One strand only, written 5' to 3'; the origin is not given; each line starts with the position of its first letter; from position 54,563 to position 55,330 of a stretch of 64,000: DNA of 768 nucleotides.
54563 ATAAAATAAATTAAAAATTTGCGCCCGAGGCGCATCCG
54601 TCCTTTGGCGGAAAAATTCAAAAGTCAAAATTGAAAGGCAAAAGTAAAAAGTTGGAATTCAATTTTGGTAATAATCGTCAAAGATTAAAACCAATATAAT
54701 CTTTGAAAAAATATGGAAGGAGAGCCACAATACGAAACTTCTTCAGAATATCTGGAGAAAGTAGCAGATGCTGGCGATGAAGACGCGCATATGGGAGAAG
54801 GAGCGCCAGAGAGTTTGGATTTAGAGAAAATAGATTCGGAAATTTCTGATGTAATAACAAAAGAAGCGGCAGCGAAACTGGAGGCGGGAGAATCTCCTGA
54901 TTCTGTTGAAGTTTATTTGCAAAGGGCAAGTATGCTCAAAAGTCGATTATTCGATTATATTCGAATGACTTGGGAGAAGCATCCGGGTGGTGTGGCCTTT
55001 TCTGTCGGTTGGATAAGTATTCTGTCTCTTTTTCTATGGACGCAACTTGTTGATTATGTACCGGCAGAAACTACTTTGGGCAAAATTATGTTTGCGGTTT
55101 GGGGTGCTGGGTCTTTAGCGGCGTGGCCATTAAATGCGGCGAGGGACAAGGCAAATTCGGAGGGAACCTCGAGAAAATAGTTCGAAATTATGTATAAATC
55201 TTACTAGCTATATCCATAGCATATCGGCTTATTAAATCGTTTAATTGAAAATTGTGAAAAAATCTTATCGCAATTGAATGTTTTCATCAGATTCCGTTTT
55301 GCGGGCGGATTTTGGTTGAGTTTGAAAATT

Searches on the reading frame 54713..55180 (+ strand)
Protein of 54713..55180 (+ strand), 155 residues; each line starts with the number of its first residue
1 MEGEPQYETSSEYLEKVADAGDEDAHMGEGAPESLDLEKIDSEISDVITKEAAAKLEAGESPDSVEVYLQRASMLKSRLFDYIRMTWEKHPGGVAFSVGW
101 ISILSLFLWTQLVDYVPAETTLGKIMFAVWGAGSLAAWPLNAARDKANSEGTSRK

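Call 7: search_protein_families(library=pfam, proteins=[window:54713-55180:+], max_evalue=1)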
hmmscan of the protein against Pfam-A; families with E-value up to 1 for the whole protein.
window:54713-55180:+ (155 aa): 0 families

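Call 43: search_protein_families(library=padloc, proteins=[window:54713-55180:+], max_evalue=0.1)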
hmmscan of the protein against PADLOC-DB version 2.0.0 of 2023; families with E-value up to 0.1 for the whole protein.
window:54713-55180:+ (155 aa): 0 families

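Call 44: search_protein_families(library=phrogs, proteins=[window:54713-55180:+], max_evalue=0.1)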
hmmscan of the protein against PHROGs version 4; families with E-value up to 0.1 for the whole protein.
window:54713-55180:+ (155 aa): 0 families

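Call 46: find_encoding_contigs(protein=window:54713-55180:+, flank=1500, max_places=10)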
Protein window:54713-55180:+ (155 aa): 5 contigs read that carry it; 3 places shown.
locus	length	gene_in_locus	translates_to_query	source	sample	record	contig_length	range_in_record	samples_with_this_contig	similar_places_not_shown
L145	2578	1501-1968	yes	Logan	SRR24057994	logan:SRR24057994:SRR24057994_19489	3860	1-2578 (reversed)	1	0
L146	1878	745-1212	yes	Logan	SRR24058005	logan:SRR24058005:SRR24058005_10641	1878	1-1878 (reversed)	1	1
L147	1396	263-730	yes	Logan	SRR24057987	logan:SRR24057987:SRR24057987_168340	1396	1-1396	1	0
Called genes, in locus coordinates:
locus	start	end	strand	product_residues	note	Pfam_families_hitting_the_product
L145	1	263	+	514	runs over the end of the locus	?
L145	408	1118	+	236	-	PF13365:Trypsin_2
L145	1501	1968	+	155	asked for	-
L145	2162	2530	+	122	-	-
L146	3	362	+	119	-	?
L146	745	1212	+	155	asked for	-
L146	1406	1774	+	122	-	-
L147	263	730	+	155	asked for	-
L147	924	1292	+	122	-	-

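Call 64: find_homologous_proteins(query=window:54713-55180:+, max_evalue=0.01)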
Query window:54713-55180:+ (155 aa): 1 proteins with E <= 0.01 among 109 candidates.
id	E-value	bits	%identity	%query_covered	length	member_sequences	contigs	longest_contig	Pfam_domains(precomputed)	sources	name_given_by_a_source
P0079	3.2e-96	337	100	100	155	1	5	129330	-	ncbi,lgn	-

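Call 74: find_homologous_proteins(query=A4, max_evalue=0.01)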
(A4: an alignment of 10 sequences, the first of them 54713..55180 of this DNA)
Query A4 (10 sequences) (155 aa, profile of the alignment): 5 proteins with E <= 0.01 among 3944 candidates.
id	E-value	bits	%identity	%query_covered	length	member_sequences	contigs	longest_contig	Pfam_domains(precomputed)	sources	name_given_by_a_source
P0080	1.2e-40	157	-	-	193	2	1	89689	-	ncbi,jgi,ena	-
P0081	3.5e-38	149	-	-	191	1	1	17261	-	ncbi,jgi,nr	ncbi:MAG: hypothetical protein MUD10_04345 [Candidatus Pacebacteria bacterium]|jgi:hypothetical prot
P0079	2.5e-34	137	100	100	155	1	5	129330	-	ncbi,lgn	-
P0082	1.5e-29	121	24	14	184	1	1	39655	-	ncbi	-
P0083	6.9e-13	67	31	30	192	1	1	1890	-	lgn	-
